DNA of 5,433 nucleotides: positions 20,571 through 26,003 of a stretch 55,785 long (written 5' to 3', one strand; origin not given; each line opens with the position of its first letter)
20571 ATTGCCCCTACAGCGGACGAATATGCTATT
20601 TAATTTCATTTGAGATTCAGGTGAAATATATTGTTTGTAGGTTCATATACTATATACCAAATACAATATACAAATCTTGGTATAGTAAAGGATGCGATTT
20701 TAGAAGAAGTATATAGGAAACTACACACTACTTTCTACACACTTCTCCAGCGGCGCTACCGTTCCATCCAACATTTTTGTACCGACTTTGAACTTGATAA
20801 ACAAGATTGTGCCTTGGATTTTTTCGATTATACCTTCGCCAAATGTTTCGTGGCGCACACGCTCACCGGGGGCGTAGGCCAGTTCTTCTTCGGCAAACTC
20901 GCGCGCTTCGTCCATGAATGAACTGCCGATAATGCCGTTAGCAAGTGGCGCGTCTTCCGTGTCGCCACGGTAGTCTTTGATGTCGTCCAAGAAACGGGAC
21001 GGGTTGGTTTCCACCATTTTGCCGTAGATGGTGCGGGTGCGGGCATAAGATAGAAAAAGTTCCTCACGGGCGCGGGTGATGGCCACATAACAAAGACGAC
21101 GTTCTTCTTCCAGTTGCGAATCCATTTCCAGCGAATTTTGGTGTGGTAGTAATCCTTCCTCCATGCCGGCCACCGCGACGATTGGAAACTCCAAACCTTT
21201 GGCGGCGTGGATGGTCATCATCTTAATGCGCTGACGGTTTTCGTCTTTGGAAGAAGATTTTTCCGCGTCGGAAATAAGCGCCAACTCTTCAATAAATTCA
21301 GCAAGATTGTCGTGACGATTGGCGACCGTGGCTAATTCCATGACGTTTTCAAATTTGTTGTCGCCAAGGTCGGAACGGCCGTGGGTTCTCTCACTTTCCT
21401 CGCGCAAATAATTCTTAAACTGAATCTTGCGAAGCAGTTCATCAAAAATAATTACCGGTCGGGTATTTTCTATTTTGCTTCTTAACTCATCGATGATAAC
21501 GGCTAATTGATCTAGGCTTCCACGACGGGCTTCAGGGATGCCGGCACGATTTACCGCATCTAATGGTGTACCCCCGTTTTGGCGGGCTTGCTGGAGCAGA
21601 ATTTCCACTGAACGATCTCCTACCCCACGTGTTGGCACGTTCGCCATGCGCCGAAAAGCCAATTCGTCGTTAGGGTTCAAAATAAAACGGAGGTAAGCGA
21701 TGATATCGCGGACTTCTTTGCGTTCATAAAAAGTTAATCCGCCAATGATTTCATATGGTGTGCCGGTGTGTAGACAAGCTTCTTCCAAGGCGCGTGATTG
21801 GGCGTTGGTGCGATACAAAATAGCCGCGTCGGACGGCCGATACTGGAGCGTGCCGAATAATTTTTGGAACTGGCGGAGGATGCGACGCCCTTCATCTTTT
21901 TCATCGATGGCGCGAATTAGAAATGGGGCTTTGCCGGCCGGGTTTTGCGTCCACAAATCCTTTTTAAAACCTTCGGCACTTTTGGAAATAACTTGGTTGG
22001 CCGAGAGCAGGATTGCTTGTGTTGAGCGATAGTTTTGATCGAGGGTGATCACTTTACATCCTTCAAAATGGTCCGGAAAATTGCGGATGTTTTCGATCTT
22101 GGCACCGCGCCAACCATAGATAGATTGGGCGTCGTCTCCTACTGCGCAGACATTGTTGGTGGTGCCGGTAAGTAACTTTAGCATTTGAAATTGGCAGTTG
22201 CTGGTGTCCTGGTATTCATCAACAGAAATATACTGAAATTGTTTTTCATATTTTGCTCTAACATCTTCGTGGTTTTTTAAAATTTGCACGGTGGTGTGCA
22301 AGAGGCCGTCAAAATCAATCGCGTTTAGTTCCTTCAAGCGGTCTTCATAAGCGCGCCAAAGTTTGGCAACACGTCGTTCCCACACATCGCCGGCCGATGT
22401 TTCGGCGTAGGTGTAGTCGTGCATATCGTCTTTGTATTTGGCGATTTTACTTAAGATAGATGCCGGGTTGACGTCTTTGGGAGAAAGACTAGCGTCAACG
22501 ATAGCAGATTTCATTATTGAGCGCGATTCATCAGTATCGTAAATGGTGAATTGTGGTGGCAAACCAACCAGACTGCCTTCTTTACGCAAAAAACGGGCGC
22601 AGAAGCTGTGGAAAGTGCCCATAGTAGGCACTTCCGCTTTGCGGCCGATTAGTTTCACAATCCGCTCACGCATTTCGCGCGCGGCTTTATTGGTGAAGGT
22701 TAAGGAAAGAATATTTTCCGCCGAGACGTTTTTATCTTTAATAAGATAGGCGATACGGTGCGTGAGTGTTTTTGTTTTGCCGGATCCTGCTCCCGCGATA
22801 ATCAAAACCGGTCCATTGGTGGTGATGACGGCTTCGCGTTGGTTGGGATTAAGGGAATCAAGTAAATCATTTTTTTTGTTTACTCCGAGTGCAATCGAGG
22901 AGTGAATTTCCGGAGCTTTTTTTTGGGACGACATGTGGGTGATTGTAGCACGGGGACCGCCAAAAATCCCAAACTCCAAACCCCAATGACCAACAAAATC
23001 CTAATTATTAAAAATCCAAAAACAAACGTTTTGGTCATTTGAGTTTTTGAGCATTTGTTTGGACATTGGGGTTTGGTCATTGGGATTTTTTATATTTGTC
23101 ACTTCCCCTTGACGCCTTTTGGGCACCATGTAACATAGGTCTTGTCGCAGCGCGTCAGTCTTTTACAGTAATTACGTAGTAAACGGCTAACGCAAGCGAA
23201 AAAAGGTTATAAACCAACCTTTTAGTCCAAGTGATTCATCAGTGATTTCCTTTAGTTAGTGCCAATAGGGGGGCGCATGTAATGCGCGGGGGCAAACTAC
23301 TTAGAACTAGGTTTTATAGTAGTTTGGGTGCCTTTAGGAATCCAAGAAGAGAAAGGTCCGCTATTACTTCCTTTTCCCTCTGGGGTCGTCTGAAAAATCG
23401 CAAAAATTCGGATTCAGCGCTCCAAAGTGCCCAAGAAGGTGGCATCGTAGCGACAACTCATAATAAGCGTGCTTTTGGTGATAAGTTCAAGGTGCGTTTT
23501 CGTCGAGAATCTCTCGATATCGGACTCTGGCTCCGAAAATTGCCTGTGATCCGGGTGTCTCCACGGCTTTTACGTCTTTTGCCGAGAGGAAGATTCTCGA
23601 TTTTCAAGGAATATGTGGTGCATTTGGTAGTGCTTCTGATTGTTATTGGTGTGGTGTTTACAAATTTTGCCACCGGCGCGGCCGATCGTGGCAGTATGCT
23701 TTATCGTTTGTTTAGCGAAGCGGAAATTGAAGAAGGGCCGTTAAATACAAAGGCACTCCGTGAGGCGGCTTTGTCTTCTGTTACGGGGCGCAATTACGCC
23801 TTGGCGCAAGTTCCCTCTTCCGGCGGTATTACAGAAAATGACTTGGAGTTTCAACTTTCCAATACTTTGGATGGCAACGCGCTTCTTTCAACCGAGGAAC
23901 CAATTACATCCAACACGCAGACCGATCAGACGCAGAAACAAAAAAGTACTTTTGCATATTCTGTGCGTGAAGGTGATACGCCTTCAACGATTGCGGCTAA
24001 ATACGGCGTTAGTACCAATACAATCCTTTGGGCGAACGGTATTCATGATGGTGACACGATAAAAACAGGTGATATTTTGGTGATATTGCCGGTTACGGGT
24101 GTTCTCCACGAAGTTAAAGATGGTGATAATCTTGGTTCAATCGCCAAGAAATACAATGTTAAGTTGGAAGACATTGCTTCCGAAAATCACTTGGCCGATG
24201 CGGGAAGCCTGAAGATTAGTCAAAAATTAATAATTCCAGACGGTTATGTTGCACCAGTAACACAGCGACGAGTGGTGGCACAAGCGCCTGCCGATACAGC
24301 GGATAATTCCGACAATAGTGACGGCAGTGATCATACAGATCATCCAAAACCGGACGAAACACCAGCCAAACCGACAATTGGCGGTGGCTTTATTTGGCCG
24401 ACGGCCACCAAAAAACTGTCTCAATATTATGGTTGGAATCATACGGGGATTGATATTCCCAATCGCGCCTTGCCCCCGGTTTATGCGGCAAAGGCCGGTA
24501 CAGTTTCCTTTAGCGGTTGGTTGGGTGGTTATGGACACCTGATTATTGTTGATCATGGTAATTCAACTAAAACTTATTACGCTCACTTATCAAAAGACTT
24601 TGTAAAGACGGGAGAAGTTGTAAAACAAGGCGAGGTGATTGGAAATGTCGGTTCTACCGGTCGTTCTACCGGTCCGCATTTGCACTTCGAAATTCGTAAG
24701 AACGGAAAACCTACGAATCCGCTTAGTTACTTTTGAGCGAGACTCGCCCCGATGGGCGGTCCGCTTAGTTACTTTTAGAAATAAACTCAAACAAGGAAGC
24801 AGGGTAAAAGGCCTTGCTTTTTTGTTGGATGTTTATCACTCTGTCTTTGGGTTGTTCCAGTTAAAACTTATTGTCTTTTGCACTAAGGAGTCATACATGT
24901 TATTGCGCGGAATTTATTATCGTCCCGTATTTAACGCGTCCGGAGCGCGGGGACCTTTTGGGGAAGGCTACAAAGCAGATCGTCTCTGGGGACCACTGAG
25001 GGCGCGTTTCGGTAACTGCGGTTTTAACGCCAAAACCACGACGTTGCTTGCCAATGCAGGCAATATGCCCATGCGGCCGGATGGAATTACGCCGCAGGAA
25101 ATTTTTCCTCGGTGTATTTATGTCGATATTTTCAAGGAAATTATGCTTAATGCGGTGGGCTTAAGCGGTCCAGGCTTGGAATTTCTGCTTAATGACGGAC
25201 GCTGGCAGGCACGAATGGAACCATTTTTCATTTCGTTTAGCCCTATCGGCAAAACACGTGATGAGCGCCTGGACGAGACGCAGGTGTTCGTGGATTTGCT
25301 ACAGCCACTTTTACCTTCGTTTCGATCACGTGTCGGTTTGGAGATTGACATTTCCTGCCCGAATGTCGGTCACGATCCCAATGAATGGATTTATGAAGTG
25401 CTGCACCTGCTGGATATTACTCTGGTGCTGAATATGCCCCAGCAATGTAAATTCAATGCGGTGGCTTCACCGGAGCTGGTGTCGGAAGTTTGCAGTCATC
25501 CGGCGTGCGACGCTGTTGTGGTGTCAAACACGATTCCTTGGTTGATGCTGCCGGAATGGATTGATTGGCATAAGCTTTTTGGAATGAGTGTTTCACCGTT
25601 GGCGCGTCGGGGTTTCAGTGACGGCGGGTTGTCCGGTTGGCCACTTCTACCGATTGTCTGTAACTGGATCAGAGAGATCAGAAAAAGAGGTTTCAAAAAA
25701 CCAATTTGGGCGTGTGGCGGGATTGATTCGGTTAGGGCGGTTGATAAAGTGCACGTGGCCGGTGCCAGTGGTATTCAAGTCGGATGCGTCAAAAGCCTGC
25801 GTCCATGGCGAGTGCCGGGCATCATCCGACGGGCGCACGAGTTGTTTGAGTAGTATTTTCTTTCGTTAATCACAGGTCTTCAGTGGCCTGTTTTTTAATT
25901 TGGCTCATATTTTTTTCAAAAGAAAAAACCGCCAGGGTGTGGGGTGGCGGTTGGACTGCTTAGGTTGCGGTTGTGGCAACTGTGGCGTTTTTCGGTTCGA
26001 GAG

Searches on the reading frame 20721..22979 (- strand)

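Call 7: search_protein_families(library=pfam, proteins=[window:20721-22979:-], max_evalue=0.01)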
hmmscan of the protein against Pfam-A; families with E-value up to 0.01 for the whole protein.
window:20721-22979:- (752 aa): 8 families
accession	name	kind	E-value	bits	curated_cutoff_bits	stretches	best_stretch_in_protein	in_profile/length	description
PF00580.27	UvrD-helicase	-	3.1e-87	293.2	23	1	43-305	1-270/271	UvrD/REP helicase N-terminal domain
PF13361.12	UvrD_C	-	5e-68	230.5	25.6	1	311-647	1-349/350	UvrD-like helicase C-terminal domain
PF13245.12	AAA_19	-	1.3e-24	87.3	25.1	1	47-289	1-132/134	AAA domain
PF13538.12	UvrD_C_2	-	2.4e-09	37.3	27.4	1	588-643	5-51/52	UvrD-like helicase C-terminal domain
PF13604.12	AAA_30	-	1.3e-07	32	27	1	43-106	2-65/191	AAA domain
PF01443.25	Viral_helicase1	-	1.3e-06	28.8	21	0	568-642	162-225/228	Viral superfamily 1 RNA helicase core domain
PF13086.12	AAA_11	-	0.00033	21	27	1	43-115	2-79/257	AAA domain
PF13087.12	AAA_12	-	0.0012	18.8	27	0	571-642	127-189/195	AAA domain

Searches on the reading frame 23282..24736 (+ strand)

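Call 7: search_protein_families(library=pfam, proteins=[window:23282-24736:+], max_evalue=0.01)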
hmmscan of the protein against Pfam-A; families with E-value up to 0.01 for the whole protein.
window:23282-24736:+ (484 aa): 5 families
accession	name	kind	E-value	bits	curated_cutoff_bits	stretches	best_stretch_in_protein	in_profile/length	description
PF01551.29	Peptidase_M23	-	1e-35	122.3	28.7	1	386-480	2-96/96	Peptidase family M23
PF01476.26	LysM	-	7.7e-23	80.6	20.9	2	276-319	1-43/43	LysM domain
PF23473.1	LysM3_LYK4_5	-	1.9e-09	37.9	29.3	1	225-260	4-38/48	LYK4/5 LysM3 domain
PF23577.1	LysM_RLK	-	0.0001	22.7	27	0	226-246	3-23/44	LysM domain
PF23446.1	LysM1_NFP_LYK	-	0.00041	21.6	36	0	232-272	16-56/60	NFP/LYK LysM1 domain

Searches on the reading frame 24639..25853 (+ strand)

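Call 7: search_protein_families(library=pfam, proteins=[window:24639-25853:+], max_evalue=0.01)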
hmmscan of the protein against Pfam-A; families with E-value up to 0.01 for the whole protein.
window:24639-25853:+ (404 aa): 1 family
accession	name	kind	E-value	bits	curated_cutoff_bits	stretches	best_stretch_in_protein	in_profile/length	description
PF01180.27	DHO_dh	-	3.3e-11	43.4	27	2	327-385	213-272/291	Dihydroorotate dehydrogenase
